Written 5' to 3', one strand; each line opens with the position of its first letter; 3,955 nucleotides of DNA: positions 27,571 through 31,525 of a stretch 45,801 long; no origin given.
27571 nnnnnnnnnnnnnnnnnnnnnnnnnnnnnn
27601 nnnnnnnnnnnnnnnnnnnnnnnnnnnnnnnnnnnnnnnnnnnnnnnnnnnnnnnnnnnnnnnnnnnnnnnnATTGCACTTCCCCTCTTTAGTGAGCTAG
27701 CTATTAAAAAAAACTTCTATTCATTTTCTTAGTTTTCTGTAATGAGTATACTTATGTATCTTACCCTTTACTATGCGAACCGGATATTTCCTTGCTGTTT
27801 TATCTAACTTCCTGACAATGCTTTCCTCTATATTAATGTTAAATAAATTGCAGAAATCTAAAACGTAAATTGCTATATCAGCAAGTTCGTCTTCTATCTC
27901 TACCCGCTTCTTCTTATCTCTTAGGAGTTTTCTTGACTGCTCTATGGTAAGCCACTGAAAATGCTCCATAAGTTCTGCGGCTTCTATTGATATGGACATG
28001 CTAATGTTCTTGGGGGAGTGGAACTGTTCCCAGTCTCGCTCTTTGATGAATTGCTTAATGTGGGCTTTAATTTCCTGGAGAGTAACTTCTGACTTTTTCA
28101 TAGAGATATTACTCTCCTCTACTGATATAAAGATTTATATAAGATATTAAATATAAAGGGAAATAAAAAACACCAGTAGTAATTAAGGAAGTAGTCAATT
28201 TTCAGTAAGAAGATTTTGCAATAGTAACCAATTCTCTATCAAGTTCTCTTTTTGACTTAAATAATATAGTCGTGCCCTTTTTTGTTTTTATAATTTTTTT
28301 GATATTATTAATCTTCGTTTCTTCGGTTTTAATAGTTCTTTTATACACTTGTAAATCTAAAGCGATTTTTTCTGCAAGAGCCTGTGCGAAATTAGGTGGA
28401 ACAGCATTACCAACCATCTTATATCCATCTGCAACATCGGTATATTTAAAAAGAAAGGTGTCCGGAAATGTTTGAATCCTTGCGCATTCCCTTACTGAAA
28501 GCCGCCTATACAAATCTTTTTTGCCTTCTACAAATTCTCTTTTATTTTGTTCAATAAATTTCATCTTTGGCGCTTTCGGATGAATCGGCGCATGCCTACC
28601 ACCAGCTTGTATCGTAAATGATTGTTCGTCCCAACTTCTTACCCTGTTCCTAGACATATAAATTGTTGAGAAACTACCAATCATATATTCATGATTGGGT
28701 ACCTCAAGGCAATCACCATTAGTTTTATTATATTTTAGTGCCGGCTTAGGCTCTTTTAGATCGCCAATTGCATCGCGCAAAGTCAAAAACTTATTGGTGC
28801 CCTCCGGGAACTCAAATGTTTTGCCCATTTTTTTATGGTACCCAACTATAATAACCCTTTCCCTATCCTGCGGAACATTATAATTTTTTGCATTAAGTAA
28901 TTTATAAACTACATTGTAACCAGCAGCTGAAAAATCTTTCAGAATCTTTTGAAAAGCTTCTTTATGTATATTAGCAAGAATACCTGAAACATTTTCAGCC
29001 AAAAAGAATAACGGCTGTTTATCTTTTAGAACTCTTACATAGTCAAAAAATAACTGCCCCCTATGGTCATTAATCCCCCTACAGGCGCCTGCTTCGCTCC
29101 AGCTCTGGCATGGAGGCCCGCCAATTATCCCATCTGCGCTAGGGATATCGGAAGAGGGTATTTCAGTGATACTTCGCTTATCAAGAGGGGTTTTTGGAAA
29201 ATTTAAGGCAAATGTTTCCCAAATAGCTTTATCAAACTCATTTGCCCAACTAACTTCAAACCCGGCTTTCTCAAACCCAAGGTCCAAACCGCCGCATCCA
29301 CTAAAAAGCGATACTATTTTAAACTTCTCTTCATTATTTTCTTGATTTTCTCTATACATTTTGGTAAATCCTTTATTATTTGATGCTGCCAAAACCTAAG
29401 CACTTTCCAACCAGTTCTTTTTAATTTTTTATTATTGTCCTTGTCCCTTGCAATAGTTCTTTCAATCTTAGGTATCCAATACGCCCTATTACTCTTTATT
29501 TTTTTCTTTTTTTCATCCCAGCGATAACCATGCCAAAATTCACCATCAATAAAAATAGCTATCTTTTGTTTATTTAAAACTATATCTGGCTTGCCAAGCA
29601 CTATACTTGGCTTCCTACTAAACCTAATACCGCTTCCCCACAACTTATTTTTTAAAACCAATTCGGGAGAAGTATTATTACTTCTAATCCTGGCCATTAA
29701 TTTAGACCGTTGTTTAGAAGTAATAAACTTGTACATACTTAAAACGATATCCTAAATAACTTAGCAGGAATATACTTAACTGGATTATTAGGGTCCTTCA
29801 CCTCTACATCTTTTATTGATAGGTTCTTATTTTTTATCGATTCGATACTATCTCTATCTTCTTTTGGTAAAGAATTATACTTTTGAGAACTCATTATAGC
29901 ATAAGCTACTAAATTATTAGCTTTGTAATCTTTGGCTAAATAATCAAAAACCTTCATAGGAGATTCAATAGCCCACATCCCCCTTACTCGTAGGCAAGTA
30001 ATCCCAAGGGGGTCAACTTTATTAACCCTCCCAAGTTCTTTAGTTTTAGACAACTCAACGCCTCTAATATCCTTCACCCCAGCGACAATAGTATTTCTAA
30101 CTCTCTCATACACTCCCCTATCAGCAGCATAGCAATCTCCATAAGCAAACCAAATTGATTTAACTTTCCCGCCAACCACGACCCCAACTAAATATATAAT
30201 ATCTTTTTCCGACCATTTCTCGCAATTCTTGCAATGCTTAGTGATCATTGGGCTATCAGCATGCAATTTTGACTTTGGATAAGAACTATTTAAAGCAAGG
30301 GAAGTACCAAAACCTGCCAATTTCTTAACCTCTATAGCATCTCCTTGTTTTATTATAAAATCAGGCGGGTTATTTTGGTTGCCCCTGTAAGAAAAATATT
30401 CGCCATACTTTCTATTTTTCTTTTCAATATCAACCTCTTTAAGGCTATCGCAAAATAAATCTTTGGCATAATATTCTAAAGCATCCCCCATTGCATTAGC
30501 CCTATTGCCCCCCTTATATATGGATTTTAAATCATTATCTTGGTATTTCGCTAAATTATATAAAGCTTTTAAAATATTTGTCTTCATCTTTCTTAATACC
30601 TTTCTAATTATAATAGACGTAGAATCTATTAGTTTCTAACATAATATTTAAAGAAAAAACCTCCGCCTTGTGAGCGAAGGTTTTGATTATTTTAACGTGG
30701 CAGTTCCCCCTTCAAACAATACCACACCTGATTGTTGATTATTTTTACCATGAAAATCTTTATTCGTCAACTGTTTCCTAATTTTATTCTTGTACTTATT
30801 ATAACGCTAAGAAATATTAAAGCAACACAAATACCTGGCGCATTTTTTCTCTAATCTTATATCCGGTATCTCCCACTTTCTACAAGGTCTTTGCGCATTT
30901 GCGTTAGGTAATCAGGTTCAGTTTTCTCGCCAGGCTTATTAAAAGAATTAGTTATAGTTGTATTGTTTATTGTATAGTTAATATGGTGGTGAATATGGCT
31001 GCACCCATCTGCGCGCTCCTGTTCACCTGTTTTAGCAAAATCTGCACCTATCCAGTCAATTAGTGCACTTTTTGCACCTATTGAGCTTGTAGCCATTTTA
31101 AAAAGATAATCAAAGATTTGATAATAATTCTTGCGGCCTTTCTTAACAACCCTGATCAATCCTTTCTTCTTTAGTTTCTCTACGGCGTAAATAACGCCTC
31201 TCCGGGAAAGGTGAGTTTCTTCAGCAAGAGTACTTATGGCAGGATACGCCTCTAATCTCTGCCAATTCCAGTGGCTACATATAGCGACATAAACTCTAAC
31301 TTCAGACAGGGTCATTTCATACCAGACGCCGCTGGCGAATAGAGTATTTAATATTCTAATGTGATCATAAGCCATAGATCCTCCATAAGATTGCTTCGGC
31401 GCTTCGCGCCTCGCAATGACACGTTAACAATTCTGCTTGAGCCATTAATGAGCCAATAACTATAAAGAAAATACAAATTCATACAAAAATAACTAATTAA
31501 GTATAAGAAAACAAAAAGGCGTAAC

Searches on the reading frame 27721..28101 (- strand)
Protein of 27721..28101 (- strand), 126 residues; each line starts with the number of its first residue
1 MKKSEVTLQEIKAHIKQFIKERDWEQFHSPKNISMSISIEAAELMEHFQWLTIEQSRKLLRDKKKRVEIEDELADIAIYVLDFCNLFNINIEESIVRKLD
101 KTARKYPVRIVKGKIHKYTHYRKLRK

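Call 3: search_protein_families(library=pfam, proteins=[window:27721-28101:-], max_evalue=0.01)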
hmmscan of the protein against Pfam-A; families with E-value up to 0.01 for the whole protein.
window:27721-28101:- (126 aa): 2 families
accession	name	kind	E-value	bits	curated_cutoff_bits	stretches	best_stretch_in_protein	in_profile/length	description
PF12643.12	MazG-like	-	2e-13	50.8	27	1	36-113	2-77/85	MazG-like family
PF03819.22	MazG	-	0.00026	21.6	22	1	40-108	13-72/74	MazG nucleotide pyrophosphohydrolase domain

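Call 4: search_protein_families(library=padloc, proteins=[window:27721-28101:-], max_evalue=0.01)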
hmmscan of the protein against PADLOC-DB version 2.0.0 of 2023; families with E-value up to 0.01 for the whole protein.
window:27721-28101:- (126 aa): 0 families

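Call 26: search_protein_families(library=ncbifam, proteins=[window:27721-28101:-], max_evalue=0.01)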
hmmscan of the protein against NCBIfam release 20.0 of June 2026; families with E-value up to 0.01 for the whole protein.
window:27721-28101:- (126 aa): 0 families

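Call 56: search_protein_families(library=phrogs, proteins=[window:27721-28101:-], max_evalue=0.01)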
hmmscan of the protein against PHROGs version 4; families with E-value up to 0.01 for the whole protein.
window:27721-28101:- (126 aa): 3 families
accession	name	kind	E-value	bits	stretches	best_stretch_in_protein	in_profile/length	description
phrog_3301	-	other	4.5e-18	66.8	1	7-112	49-164/169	pyrophosphatase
phrog_5658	-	other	0.00077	19.8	1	53-99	351-399/421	pyrophosphatase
phrog_9236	-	other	0.0028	18.5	1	63-109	79-127/191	pyrophosphatase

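Call 65: find_related_loci(query=window:27721-28101:-, collection=genome_contigs, flank=5000)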
Query window:27721-28101:- (126 aa) in genome_contigs; peptide patterns used: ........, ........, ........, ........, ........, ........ (x = any residue, [..] = any of these).
599 stretches matched a pattern (row limit reached: there are more); 572 encode a relative of the query (tblastn E <= 1e-3); the best 80 are kept; 80 distinct loci.
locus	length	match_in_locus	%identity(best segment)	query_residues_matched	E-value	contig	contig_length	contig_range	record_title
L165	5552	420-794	81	1-125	5e-67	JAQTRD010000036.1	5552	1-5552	MAG: Candidatus Colwellbacteria bacterium isolate STB_155 NODE_45678_length_5552_cov_1.880553_Sandtown_B, whole genome s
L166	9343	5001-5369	77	1-123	3e-64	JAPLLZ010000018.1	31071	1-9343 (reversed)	MAG: Candidatus Omnitrophota bacterium isolate LacPavin_0419_WC90_MAG_39_8 LacPavin_0419_WC90_scaffold_743951, whole gen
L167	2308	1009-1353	77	9-123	2e-58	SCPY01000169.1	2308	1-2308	MAG: bacterium isolate DP16D_bin.15 DP16D_bin.15-73580, whole genome shotgun sequence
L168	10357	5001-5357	66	6-123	6e-52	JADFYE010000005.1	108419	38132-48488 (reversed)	MAG: Candidatus Omnitrophota bacterium isolate nDJH6bin14 nDJH6_bin14_NODE_5_length_108419_cov_6.797917, whole genome sh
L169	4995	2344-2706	56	1-123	4e-45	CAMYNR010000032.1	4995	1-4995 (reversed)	MAG: uncultured Desulfuromonadales bacterium isolate FO_M_Desulfobacterota_21 genome assembly, contig: scaffold_15805, w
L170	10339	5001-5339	57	4-117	3e-44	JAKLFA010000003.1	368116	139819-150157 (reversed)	MAG: Candidatus Omnitrophota bacterium isolate RA.bin146 RA.bin146_3, whole genome shotgun sequence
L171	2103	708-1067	53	1-122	7e-44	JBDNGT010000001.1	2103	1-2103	MAG: Geopsychrobacter sp. isolate concoct.225.WLB k141_110, whole genome shotgun sequence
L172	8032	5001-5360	52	1-122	5e-43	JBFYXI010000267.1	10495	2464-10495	MAG: Desulfuromonadaceae bacterium isolate PPR_0375 k121_88174, whole genome shotgun sequence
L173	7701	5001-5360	52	1-122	8e-43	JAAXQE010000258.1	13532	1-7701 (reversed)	MAG: Geopsychrobacter sp. isolate MAG-BB-03-B NODE_183_length_13532_cov_45.787341, whole genome shotgun sequence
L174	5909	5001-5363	53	1-123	3e-42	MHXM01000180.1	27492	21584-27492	MAG: Desulfuromonadaceae bacterium GWC2_58_13 gwc2_scaffold_8091, whole genome shotgun sequence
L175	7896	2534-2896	52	1-123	3e-41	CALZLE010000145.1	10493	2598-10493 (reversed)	MAG: uncultured Desulfuromonadales bacterium isolate FO_M_Desulfobacterota_23 genome assembly, contig: k127_49693, whole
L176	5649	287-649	51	1-123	6e-41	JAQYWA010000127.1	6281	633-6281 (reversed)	MAG: Desulfuromonas sp. isolate Pyr_d60_bin28 Pyr_d60_bin.28.orig_d60_contig-145_8190, whole genome shotgun sequence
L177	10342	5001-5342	54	6-121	5e-40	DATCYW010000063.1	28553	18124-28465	MAG TPA_asm: Malonomonas sp. isolate SMAG_U54 k141_136364, whole genome shotgun sequence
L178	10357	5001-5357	50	1-119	8e-40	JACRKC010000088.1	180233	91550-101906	MAG: Verrucomicrobia bacterium isolate NC_groundwater_1845_Pr3_B-0.1um_67_23 SR-2_scaffold_141_2457802, whole genome sho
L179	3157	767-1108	49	1-114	3e-39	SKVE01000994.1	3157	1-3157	MAG: Planctomycetaceae bacterium isolate CSSed162cmB_149 CSSed16-2cmB-186840, whole genome shotgun sequence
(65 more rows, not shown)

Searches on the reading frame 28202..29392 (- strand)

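Call 3: search_protein_families(library=pfam, proteins=[window:28202-29392:-], max_evalue=0.01)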
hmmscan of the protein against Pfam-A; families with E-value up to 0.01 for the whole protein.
window:28202-29392:- (396 aa): 1 family
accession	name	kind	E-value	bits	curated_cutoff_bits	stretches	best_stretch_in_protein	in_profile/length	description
PF00145.23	DNA_methylase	-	1.3e-94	317.7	22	1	24-343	1-322/324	C-5 cytosine-specific DNA methylase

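Call 4: search_protein_families(library=padloc, proteins=[window:28202-29392:-], max_evalue=0.01)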
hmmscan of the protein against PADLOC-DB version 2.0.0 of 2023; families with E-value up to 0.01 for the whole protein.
window:28202-29392:- (396 aa): 64 families (the best 25 are shown)
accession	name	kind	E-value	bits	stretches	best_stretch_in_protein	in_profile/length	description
PDLC03378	MTase_II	-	2.4e-112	373.6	1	23-355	2-338/344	Type II methyltransferase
PDLC00027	DruM2|DruM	-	2.1e-109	364.2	1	18-355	6-359/361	DNA cytosine methylase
PDLC03272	MTase_II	-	3.6e-87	291.2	1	6-356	57-399/407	Type II methyltransferase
PDLC00031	DruM2|DruM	-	7.6e-85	283.2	1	18-353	6-357/361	DNA cytosine methylase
PDLC03234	MTase_II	-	3e-73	245.2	2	22-219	3-209/375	Type II methyltransferase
PDLC02650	DrmMII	-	1.4e-72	242.9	2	144-343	201-414/435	DrmMII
PDLC03326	MTase_II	-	4.2e-69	231.7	2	22-236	3-236/412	Type II methyltransferase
PDLC00026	DruM2|DruM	-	2.4e-66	222.6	1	23-358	4-329/336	DNA cytosine methylase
PDLC00033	DruM2|DruM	-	3.4e-59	199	1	11-344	8-361/368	DNA cytosine methylase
PDLC00030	DruM2|DruM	-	1.3e-58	197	2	21-191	3-190/380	DNA cytosine methylase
PDLC02649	DrmMII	-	1.9e-47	160.2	3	79-217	109-252/422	DrmMII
PDLC03307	MTase_II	-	1.3e-46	157.6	2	25-200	2-204/382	Type II methyltransferase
PDLC03731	oMTase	-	7.5e-46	154.7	1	21-344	11-318/326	orphan methyltransferase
PDLC03355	MTase_II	-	1.3e-44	150.9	2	22-189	3-191/377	Type II methyltransferase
PDLC03269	MTase_II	-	2.7e-43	146.7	2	23-216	3-197/437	Type II methyltransferase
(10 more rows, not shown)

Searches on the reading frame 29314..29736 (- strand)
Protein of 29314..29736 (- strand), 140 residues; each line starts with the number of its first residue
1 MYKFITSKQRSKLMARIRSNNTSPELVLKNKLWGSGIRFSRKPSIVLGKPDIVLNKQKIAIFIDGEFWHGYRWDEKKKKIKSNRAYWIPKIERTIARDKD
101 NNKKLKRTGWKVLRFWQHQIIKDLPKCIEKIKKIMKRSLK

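Call 3: search_protein_families(library=pfam, proteins=[window:29314-29736:-], max_evalue=0.01)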
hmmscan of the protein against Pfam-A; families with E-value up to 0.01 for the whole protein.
window:29314-29736:- (140 aa): 3 families
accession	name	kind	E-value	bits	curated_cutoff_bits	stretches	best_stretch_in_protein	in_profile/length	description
PF03852.21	Vsr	-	1.7e-24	85.9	27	1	6-74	5-73/74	DNA mismatch endonuclease Vsr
PF04480.18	DUF559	-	2e-08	34.5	20.6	1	95-135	68-108/109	Protein of unknown function (DUF559)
PF18741.7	MTES_1575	-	2.3e-06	28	38.2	1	92-133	53-94/96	REase_MTES_1575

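Call 4: search_protein_families(library=padloc, proteins=[window:29314-29736:-], max_evalue=0.01)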
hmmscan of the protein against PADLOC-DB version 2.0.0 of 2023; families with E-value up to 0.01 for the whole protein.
window:29314-29736:- (140 aa): 1 family
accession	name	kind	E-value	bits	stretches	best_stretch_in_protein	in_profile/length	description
PDLC03397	Vsr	-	7.7e-15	53.3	1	9-118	9-117/156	Type II nicking endonuclease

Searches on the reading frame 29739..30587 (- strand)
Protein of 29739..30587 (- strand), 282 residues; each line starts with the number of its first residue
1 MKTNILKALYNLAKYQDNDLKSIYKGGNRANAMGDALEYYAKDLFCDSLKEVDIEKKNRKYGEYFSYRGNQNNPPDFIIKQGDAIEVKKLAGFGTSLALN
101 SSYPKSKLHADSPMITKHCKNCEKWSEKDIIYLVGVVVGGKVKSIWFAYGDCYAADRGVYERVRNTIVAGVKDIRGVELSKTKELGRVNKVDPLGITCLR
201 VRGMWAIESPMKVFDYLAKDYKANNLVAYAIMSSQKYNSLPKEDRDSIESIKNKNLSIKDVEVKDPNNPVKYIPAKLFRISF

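Call 3: search_protein_families(library=pfam, proteins=[window:29739-30587:-], max_evalue=0.01)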
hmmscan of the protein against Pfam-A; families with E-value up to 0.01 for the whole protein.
window:29739-30587:- (282 aa): 1 family
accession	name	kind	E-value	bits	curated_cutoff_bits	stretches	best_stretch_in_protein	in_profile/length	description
PF09521.16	RE_NgoPII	-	4.7e-111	370.5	25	1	3-264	1-262/262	NgoPII restriction endonuclease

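Call 4: search_protein_families(library=padloc, proteins=[window:29739-30587:-], max_evalue=0.01)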
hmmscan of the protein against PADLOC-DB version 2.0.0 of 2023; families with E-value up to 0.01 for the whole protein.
window:29739-30587:- (282 aa): 1 family
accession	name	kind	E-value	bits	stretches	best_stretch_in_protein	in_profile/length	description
PDLC03518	REase_II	-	9.2e-105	347.8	1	3-279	2-275/278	Type II restriction enzyme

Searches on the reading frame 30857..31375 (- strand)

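Call 3: search_protein_families(library=pfam, proteins=[window:30857-31375:-], max_evalue=0.01)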
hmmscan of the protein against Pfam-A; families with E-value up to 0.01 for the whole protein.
window:30857-31375:- (172 aa): 6 families
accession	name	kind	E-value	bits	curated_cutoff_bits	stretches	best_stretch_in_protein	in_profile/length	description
PF13730.12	HTH_36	-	2.5e-08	34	25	1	20-74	2-55/55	Helix-turn-helix domain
PF08279.18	HTH_11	-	0.00032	21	25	1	48-85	19-54/55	HTH domain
PF13412.12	HTH_24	-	0.00032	20.7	21.9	1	50-75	23-48/48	Winged helix-turn-helix DNA-binding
PF01978.25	TrmB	-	0.00087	19.5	25.6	1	22-87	7-64/68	Sugar-specific transcriptional regulator TrmB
PF12802.13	MarR_2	-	0.0071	16.9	27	0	48-77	24-53/61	MarR family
PF21984.2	DnaD_N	-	0.0098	16.5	27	0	28-90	19-81/101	DnaD N-terminal domain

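Call 4: search_protein_families(library=padloc, proteins=[window:30857-31375:-], max_evalue=0.01)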
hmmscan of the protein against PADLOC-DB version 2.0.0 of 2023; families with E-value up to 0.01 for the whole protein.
window:30857-31375:- (172 aa): 7 families
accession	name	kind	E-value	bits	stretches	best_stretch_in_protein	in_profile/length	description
PDLC01438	Csa3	-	0.00045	18.3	1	42-95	158-202/305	"CAS-I,CAS-II,CAS-III,CAS-IV,CAS-V,CAS-VI; associated_signaling"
PDLC01434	CasR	-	0.00062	17.7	1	47-83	144-180/191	"CAS-I,CAS-II,CAS-III,CAS-IV,CAS-V,CAS-VI; associated_signaling"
PDLC01268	CasR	-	0.00079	17.4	1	46-85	139-174/179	"CAS-I,CAS-II,CAS-III,CAS-IV,CAS-V,CAS-VI; associated_signaling"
PDLC01879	CARF3--CARF_TM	-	0.00095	16.9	1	18-87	151-209/222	-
PDLC01867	CARF3--CARF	-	0.0042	15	1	45-86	157-198/200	-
PDLC01875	CARF3--CARF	-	0.0057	14.4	1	48-87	164-203/219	-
PDLC03963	SoFic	-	0.0089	13.4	0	44-91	307-355/361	-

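Call 26: search_protein_families(library=ncbifam, proteins=[window:30857-31375:-], max_evalue=0.01)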
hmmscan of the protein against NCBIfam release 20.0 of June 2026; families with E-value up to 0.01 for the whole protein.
window:30857-31375:- (172 aa): 3 families
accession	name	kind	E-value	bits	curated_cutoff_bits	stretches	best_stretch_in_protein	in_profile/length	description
NF033788.1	HTH_metalloreg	subfamily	0.00043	20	55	1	48-89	29-70/77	metalloregulator ArsR/SmtB family transcription factor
NF047906.1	CdPbTransRegCmtR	equivalog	0.00058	19.7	150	1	43-96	35-86/104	Cd(II)/Pb(II)-sensing metalloregulatory transcriptional regulator CmtR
TIGR01884.1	cas_HTH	subfamily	0.0069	15.8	60.2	0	47-82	159-195/202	CRISPR-associated CARF protein Csa3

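Call 56: search_protein_families(library=phrogs, proteins=[window:30857-31375:-], max_evalue=0.01)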
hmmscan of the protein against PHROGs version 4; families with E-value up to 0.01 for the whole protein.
window:30857-31375:- (172 aa): 15 families
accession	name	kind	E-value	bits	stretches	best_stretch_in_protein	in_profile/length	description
phrog_678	-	DNA, RNA and nucleotide metabolism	1e-11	46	1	24-148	51-201/346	replication initiation O-like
phrog_186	-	DNA, RNA and nucleotide metabolism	1.6e-09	38.9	1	4-151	21-168/308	DnaD-like helicase loader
phrog_270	-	DNA, RNA and nucleotide metabolism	4.7e-09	37.1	1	17-92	39-114/383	replication initiation protein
phrog_28562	-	unknown function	1.1e-07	32.7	1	7-91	21-104/248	-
phrog_8102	-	DNA, RNA and nucleotide metabolism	1.2e-07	32.1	1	20-86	31-100/337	replication initiation protein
phrog_428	-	DNA, RNA and nucleotide metabolism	3e-07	31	1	43-154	126-227/455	replication initiation protein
phrog_1032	-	DNA, RNA and nucleotide metabolism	1.2e-06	29.8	1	41-94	34-76/281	replication initiation protein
phrog_345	-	DNA, RNA and nucleotide metabolism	3.8e-06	27.8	1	6-143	28-179/297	replication initiation O-like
phrog_391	-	DNA, RNA and nucleotide metabolism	1.7e-05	25.7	1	21-87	15-88/298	replication initiation O-like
phrog_3502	-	unknown function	0.0005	21.2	1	21-85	49-112/131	-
phrog_1835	-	DNA, RNA and nucleotide metabolism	0.0017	18.7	1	43-93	66-107/301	HTH DNA binding protein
phrog_8540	-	DNA, RNA and nucleotide metabolism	0.0022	19.2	1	42-80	35-74/196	replication initiation O-like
phrog_7498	-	DNA, RNA and nucleotide metabolism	0.0025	18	1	47-88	59-97/296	DnaD-like helicase loader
phrog_18020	-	DNA, RNA and nucleotide metabolism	0.0038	18.1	1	7-88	16-99/248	replication initiation O-like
phrog_11896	-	DNA, RNA and nucleotide metabolism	0.0072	17.3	0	43-83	39-81/225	primosomal protein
